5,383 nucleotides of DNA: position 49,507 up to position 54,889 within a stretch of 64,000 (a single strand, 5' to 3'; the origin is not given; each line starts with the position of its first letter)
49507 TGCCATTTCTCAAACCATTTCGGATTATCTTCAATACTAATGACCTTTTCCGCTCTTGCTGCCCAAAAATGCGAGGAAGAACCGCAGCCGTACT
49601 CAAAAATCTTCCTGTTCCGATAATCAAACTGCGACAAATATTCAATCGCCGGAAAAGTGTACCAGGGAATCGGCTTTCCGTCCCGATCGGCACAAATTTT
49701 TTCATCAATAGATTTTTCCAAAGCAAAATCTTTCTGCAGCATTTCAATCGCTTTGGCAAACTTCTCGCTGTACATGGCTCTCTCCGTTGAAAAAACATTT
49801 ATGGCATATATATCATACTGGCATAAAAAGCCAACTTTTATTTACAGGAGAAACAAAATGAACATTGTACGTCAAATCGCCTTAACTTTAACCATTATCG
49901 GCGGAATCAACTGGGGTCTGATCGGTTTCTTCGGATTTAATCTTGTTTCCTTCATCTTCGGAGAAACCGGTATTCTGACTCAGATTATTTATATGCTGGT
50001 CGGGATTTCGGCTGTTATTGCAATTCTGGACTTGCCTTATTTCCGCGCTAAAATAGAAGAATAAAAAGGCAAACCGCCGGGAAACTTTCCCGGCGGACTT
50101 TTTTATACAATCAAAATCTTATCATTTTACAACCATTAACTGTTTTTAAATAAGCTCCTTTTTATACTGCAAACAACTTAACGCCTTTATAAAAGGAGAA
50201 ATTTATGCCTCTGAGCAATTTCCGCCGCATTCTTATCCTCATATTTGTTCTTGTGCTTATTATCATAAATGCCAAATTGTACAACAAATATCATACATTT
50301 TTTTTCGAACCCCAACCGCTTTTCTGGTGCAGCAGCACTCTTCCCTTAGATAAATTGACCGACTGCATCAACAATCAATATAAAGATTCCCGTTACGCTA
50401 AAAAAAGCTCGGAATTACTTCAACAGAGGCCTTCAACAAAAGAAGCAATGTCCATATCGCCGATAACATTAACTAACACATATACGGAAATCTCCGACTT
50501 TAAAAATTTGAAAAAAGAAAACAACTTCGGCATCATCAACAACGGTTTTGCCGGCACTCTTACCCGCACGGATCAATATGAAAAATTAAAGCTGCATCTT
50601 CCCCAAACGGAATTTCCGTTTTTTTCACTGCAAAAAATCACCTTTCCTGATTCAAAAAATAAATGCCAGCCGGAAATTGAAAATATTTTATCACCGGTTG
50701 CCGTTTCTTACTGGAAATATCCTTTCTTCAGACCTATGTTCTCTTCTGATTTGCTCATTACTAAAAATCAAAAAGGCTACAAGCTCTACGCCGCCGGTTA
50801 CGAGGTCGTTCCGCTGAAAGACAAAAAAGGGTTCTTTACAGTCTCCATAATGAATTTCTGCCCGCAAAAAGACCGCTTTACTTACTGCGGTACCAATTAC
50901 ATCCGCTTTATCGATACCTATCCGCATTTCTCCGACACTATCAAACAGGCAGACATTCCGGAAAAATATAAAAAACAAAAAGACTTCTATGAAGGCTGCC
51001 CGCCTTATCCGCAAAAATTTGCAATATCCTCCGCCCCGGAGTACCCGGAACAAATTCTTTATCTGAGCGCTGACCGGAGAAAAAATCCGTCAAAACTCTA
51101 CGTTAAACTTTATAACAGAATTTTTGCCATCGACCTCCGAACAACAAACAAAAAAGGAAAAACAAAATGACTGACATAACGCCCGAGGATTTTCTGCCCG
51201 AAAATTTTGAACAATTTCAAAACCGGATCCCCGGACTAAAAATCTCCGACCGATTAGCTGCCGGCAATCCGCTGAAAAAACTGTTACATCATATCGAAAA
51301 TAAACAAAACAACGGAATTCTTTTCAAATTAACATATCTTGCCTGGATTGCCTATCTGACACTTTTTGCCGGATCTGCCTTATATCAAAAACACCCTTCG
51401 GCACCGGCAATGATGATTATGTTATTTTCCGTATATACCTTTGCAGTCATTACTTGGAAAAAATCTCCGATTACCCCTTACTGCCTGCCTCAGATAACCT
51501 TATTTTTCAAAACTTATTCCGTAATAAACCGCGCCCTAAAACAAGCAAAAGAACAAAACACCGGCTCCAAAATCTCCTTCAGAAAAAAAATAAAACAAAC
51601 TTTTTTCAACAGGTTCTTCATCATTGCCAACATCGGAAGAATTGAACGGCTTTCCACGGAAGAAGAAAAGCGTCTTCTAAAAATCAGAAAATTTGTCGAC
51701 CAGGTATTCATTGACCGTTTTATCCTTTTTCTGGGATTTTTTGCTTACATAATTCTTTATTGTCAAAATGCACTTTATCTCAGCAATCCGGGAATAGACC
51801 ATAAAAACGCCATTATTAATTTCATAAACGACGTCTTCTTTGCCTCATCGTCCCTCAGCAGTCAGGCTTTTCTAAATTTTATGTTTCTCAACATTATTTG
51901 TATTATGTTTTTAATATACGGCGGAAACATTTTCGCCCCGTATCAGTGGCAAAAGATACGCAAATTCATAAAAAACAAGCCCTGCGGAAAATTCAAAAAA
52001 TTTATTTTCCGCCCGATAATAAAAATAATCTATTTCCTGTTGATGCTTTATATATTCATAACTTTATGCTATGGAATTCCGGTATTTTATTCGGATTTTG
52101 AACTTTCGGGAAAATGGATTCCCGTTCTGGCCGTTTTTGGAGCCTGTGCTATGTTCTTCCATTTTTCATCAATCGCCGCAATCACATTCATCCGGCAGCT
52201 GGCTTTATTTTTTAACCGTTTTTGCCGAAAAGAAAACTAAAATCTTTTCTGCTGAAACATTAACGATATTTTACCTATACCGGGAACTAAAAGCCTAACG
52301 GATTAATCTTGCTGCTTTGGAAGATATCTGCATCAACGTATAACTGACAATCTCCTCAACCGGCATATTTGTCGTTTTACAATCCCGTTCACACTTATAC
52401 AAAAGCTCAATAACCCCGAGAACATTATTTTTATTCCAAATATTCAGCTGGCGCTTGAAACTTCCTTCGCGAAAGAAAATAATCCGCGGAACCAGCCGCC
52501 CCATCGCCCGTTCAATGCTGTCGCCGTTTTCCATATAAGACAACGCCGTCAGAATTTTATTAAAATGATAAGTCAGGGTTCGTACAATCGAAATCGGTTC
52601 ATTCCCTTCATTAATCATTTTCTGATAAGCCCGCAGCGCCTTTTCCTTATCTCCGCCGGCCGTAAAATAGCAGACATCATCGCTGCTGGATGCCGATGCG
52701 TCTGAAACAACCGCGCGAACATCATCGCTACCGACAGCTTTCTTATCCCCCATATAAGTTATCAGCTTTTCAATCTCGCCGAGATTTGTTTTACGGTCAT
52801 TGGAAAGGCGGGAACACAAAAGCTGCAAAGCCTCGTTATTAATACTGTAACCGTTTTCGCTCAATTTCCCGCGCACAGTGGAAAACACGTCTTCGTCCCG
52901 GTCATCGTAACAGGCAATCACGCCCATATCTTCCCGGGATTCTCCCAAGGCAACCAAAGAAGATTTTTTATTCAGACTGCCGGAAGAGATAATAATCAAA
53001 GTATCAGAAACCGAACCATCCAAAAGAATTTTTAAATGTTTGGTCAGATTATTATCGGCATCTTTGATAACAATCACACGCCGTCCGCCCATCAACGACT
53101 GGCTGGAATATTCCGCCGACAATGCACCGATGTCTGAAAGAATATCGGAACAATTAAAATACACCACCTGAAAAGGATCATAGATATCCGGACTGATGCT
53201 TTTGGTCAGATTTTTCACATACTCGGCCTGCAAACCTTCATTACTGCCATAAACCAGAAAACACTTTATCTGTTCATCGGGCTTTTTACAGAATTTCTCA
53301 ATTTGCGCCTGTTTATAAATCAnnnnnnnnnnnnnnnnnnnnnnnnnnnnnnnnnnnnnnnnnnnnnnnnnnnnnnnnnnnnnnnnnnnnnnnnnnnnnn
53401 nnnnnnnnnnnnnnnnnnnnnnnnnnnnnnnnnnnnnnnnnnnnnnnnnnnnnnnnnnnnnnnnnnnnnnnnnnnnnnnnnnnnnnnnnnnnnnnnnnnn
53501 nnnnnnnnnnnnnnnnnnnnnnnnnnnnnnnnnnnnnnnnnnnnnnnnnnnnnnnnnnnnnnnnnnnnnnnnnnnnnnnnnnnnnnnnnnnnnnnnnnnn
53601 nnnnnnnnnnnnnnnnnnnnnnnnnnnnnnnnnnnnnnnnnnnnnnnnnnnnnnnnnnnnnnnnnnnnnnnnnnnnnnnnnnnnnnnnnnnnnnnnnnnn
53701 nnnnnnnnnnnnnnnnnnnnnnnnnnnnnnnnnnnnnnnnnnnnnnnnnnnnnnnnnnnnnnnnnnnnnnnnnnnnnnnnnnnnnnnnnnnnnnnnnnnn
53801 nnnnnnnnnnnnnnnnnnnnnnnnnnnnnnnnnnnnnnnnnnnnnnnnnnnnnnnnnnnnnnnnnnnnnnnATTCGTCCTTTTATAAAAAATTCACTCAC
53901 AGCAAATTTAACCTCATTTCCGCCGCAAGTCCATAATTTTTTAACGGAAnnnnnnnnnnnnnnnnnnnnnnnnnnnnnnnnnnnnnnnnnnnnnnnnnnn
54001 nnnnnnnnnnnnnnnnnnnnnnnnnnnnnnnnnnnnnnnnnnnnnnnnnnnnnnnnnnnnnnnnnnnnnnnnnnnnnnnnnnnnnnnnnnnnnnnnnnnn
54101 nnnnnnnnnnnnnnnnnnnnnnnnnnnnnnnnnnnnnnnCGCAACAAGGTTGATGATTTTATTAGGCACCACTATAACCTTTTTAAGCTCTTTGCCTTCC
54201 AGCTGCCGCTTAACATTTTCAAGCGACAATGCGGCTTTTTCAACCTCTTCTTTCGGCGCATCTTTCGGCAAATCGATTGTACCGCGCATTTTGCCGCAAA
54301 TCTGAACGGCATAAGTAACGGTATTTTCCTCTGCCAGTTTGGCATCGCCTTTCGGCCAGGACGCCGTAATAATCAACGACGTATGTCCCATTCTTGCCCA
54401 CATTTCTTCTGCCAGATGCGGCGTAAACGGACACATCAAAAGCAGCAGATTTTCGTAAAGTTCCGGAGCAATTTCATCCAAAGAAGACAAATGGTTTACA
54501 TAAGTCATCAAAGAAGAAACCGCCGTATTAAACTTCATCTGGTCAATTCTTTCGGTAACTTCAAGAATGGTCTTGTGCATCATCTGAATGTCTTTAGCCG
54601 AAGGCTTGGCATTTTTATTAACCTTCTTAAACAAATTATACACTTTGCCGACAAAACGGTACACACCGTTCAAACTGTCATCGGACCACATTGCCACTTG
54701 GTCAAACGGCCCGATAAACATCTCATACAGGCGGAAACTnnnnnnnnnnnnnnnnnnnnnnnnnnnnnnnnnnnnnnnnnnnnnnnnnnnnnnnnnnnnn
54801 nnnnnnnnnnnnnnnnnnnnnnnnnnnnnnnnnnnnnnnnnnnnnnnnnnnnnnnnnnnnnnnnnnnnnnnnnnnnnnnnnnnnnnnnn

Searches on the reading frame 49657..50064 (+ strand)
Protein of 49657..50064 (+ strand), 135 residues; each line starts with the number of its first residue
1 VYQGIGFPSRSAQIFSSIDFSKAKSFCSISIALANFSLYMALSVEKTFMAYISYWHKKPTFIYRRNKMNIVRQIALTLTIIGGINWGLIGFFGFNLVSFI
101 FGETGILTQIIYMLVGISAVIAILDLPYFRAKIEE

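Call 87: search_protein_families(library=pfam, proteins=[window:49657-50064:+], max_evalue=0.001)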
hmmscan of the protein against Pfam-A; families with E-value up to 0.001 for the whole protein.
window:49657-50064:+ (135 aa): 1 family
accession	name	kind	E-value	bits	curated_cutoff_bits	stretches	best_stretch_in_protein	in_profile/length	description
PF04070.17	DUF378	-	2.8e-21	75.6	25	1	70-124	2-57/60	Domain of unknown function (DUF378)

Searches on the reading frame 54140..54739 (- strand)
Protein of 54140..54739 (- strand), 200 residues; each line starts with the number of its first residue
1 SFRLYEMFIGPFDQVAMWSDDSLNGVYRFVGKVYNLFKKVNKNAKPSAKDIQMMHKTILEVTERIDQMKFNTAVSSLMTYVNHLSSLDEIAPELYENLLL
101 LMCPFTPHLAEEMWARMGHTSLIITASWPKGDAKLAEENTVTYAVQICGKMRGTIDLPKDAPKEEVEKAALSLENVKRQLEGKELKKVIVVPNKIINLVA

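Call 42: find_related_loci(query=window:54140-54739:-, collection=metagenome_contigs, flank=1500)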
Query window:54140-54739:- (200 aa) in metagenome_contigs; peptide patterns used: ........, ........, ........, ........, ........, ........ (x = any residue, [..] = any of these).
351 stretches matched a pattern; 215 encode a relative of the query (tblastn E <= 1e-3); the best 80 are kept; 80 distinct loci.
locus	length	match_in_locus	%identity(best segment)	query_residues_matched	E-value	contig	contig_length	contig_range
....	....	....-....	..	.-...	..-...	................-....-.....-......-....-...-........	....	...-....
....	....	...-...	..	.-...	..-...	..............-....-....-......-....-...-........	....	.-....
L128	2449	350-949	80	1-200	6e-114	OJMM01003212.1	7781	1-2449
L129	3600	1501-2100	80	1-200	4e-111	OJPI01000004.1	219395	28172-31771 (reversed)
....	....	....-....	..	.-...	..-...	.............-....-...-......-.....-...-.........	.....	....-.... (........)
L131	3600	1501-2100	80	1-200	4e-111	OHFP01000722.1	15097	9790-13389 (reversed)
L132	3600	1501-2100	80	1-200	4e-111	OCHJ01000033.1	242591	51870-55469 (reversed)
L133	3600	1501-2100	79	1-200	2e-110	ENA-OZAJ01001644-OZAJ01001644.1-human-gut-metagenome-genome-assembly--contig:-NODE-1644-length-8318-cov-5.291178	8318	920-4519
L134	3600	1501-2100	79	1-200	2e-110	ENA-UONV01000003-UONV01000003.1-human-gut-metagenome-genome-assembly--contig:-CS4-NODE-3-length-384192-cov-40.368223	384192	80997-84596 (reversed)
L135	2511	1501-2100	78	1-200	8e-111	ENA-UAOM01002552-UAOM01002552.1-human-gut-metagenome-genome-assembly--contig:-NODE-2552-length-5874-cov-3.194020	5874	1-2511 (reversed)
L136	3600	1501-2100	78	1-200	7e-109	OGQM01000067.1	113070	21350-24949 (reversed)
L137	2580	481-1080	78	1-200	7e-111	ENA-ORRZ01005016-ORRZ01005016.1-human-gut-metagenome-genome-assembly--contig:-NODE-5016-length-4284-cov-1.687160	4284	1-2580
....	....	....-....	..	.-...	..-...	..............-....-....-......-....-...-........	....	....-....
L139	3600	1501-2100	74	1-200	6e-104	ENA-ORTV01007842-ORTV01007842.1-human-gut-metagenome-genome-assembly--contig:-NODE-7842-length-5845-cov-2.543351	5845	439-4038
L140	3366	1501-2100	75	1-200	2e-104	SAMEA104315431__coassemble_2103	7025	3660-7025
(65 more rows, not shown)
